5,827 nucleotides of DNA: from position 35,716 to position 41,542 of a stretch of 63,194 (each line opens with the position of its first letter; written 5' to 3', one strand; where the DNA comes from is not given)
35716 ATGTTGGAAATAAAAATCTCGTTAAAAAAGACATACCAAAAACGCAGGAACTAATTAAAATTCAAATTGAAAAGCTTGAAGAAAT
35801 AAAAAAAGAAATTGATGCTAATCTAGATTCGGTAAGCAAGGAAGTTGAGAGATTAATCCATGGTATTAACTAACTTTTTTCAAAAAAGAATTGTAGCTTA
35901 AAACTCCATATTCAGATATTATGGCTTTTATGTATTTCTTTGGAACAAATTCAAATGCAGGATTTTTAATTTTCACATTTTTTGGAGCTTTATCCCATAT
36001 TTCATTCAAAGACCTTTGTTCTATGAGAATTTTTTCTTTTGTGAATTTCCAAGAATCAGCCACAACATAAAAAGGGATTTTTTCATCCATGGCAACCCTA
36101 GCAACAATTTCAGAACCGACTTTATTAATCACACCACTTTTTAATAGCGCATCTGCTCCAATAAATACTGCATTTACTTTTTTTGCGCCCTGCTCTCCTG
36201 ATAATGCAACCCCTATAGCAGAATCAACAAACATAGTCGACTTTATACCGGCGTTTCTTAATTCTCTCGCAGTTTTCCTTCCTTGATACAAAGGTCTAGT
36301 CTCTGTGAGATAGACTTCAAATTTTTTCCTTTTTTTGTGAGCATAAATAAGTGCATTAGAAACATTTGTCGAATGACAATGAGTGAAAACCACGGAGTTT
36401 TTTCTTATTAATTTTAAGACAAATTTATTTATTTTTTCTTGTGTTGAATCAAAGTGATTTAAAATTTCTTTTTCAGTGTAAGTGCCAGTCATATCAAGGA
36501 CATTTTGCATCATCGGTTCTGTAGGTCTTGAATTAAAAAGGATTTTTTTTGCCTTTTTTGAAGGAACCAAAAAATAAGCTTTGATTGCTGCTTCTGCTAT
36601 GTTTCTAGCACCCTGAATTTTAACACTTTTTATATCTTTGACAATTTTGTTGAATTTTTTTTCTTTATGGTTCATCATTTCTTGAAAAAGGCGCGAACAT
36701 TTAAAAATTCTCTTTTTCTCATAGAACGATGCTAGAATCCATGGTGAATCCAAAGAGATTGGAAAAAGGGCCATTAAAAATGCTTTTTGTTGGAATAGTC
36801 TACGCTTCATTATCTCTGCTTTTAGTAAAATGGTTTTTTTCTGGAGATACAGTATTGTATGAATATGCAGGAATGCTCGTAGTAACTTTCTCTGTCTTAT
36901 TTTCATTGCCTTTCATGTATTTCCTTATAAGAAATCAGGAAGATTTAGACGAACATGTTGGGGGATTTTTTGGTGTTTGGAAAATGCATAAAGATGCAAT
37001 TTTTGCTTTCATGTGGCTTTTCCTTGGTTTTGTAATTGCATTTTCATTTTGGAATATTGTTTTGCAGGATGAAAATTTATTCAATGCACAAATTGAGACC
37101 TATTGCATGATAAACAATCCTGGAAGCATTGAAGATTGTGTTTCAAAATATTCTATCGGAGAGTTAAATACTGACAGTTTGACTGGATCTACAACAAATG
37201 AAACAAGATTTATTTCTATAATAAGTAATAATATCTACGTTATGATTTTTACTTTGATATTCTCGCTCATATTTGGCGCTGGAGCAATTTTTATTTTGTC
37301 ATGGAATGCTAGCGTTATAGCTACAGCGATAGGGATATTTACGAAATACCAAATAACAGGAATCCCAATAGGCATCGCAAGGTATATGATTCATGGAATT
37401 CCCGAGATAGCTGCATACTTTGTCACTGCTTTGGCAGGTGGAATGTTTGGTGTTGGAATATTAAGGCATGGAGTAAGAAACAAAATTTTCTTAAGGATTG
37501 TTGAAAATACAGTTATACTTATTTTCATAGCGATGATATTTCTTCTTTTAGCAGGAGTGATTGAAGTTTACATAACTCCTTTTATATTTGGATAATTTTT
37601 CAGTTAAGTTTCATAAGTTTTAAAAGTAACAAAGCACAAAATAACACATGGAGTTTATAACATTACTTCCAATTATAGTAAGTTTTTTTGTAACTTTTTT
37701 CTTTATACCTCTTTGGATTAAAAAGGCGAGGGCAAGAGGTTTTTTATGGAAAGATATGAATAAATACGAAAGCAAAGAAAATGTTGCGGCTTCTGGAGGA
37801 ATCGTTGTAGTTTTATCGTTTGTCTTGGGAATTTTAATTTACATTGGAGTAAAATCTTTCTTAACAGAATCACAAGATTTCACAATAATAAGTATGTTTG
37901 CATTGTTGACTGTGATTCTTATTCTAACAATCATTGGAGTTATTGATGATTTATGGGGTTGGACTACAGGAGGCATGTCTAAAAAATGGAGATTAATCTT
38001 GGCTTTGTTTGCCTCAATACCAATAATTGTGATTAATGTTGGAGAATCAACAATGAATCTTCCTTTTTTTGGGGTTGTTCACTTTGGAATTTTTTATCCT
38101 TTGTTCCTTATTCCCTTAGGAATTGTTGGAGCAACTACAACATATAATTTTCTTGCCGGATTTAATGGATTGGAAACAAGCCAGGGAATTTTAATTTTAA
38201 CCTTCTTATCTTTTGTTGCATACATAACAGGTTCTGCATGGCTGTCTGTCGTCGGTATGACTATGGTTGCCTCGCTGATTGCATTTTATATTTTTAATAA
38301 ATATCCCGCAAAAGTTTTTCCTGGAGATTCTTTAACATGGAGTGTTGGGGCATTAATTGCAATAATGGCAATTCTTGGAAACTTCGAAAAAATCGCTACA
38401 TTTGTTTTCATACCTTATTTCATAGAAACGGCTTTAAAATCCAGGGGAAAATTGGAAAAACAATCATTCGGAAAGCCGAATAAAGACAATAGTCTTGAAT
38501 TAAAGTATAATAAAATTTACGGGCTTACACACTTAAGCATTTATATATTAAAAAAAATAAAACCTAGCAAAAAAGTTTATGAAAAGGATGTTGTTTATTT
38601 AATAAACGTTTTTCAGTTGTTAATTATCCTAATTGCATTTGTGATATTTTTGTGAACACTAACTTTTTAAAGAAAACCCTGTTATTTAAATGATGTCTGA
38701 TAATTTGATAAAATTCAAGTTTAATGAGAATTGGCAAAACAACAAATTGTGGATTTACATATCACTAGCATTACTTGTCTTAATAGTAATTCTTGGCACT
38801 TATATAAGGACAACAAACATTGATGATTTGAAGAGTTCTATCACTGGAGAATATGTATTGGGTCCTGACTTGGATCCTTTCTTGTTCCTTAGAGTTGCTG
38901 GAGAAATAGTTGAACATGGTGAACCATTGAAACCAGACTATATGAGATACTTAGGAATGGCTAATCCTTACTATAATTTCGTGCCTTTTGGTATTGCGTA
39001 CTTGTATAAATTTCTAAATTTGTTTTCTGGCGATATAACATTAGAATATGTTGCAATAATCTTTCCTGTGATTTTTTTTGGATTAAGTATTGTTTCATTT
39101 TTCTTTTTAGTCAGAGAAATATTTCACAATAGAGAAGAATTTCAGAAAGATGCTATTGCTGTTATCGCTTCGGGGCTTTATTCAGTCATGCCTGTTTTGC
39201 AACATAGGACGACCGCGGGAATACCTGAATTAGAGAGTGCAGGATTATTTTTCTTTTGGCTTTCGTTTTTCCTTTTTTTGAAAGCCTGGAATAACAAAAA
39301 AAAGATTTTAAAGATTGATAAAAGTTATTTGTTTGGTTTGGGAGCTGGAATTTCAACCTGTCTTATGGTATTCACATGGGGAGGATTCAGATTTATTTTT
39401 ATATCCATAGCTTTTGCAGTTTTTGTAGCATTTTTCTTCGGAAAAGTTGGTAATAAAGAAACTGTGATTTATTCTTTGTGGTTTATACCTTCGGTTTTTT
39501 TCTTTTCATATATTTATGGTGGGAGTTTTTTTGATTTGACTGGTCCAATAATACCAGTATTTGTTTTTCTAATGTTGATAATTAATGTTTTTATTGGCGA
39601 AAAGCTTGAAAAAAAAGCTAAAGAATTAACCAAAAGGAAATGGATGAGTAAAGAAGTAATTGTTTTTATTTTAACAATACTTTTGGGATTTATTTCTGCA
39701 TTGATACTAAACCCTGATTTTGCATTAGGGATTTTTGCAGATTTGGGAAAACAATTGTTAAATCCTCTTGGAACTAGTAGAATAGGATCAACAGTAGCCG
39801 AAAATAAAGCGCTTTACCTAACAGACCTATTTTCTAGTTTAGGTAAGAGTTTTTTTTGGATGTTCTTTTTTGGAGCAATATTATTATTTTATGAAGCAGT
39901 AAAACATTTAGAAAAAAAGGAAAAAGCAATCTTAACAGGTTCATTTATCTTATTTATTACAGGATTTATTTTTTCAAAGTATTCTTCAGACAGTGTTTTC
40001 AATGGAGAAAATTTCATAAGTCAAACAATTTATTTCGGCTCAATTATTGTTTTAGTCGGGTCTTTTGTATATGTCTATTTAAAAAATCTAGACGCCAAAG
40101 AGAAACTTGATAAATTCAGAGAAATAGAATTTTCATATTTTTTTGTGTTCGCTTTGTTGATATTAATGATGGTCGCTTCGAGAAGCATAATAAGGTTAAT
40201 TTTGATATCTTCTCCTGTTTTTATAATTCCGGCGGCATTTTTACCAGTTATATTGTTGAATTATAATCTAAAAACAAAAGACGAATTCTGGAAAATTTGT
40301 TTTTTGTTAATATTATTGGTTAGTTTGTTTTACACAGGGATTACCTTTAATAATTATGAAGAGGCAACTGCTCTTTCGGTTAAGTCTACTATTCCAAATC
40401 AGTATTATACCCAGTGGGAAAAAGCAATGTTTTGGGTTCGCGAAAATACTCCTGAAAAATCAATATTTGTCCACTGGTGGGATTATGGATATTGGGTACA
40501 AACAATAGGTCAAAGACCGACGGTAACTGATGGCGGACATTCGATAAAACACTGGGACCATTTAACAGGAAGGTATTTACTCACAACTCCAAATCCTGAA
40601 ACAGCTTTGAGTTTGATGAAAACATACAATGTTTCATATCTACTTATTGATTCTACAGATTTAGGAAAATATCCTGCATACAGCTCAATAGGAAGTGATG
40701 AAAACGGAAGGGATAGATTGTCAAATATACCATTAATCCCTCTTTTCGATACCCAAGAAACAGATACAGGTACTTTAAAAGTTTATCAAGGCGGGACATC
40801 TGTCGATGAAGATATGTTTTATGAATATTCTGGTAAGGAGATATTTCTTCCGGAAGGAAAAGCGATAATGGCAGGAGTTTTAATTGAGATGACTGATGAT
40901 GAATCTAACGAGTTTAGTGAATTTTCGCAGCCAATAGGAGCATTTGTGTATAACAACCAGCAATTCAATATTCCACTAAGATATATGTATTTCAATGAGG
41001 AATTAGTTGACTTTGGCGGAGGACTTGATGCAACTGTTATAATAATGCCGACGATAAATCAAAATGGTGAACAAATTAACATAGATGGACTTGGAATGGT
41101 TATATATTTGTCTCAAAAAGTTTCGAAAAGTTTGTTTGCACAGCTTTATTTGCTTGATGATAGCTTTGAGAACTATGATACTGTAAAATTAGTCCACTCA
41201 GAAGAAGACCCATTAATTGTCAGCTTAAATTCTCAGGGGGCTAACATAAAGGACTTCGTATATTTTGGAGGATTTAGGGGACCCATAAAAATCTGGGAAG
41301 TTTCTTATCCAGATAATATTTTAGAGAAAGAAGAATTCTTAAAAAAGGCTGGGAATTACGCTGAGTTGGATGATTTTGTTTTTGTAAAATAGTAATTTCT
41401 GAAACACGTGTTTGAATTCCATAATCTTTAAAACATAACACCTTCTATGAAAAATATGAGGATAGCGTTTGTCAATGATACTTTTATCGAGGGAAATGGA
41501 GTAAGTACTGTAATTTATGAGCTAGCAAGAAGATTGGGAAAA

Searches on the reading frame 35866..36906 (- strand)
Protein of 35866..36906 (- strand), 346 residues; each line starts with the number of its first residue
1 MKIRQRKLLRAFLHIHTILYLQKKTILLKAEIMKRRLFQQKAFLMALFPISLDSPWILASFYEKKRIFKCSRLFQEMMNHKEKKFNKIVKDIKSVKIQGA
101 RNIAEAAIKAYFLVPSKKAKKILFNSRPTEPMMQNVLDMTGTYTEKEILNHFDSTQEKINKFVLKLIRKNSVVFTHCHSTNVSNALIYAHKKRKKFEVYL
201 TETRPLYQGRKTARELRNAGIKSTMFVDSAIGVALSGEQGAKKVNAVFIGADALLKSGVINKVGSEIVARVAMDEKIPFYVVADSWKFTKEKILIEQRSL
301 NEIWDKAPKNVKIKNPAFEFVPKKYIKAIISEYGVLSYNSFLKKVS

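Call 7: search_protein_families(library=pfam, proteins=[window:35866-36906:-], max_evalue=0.01)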
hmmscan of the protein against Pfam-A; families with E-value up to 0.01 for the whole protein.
window:35866-36906:- (346 aa): 1 family
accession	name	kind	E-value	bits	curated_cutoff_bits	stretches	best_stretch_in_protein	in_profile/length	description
PF01008.23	IF-2B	-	1.1e-48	166.3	22.4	1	143-336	80-278/280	Initiation factor 2 subunit family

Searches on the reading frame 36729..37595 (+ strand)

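Call 7: search_protein_families(library=pfam, proteins=[window:36729-37595:+], max_evalue=0.01)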
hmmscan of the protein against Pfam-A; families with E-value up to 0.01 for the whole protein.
window:36729-37595:+ (288 aa): 1 family
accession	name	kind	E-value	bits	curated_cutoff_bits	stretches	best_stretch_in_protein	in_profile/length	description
PF01944.22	SpoIIM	-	9e-15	55.4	26.9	1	97-284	5-163/163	Stage II sporulation protein M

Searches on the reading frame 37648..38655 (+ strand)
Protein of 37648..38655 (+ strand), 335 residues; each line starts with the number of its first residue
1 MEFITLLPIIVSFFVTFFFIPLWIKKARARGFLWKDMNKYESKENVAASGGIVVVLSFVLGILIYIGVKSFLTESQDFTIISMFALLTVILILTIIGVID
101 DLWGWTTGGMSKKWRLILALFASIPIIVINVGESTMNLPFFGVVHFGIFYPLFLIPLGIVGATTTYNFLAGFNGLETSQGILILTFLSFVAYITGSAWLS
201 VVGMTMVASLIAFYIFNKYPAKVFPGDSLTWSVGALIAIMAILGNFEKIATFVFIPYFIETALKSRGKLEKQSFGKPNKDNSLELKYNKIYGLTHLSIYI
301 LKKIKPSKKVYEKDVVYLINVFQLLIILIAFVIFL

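Call 7: search_protein_families(library=pfam, proteins=[window:37648-38655:+], max_evalue=0.01)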
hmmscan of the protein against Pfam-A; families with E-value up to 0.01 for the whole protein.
window:37648-38655:+ (335 aa): 1 family
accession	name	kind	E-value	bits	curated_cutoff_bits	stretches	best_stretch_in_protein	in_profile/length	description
PF00953.26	Glycos_transf_4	-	1.5e-30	106.7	27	1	84-244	2-159/160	Glycosyl transferase family 4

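Call 21: search_protein_families(library=ncbifam, proteins=[window:37648-38655:+], max_evalue=0.001)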
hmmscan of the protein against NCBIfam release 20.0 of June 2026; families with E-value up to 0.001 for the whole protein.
window:37648-38655:+ (335 aa): 2 families
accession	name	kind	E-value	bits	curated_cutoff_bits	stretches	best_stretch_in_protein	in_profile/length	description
TIGR00445.1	mraY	equivalog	4e-12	46.2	192.05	1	22-248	10-249/321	phospho-N-acetylmuramoyl-pentapeptide-transferase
NF053644.1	MraY_archaea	equivalog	3.7e-09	36.3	450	1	139-250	171-281/340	pseudomurein biosynthesis MraY family phospho-N-acetylmuramoyl-pentapeptide-transferase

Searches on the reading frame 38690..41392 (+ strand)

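Call 7: search_protein_families(library=pfam, proteins=[window:38690-41392:+], max_evalue=0.01)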
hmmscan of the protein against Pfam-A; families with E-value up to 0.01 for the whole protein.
window:38690-41392:+ (900 aa): 3 families
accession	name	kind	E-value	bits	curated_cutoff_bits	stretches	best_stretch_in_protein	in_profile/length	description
PF02516.20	STT3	-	1e-08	35.6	24.5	1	60-320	31-286/405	Oligosaccharyl transferase STT3, N-terminal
PF21436.2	STT3-PglB_core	-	0.00015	22.7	23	1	591-635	3-46/131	STT3/PglB/AglB core domain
PF22627.1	AglB_core-like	-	0.00019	22.2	27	0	594-655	48-108/111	AglB core domain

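Call 21: search_protein_families(library=ncbifam, proteins=[window:38690-41392:+], max_evalue=0.001)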
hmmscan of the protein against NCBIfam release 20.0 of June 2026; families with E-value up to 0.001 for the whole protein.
window:38690-41392:+ (900 aa): 1 family
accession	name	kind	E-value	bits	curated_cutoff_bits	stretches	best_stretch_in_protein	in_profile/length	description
TIGR04154.1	archaeo_STT3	subfamily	1.1e-17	63.7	450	1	117-663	93-601/831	oligosaccharyl transferase, archaeosortase A system-associated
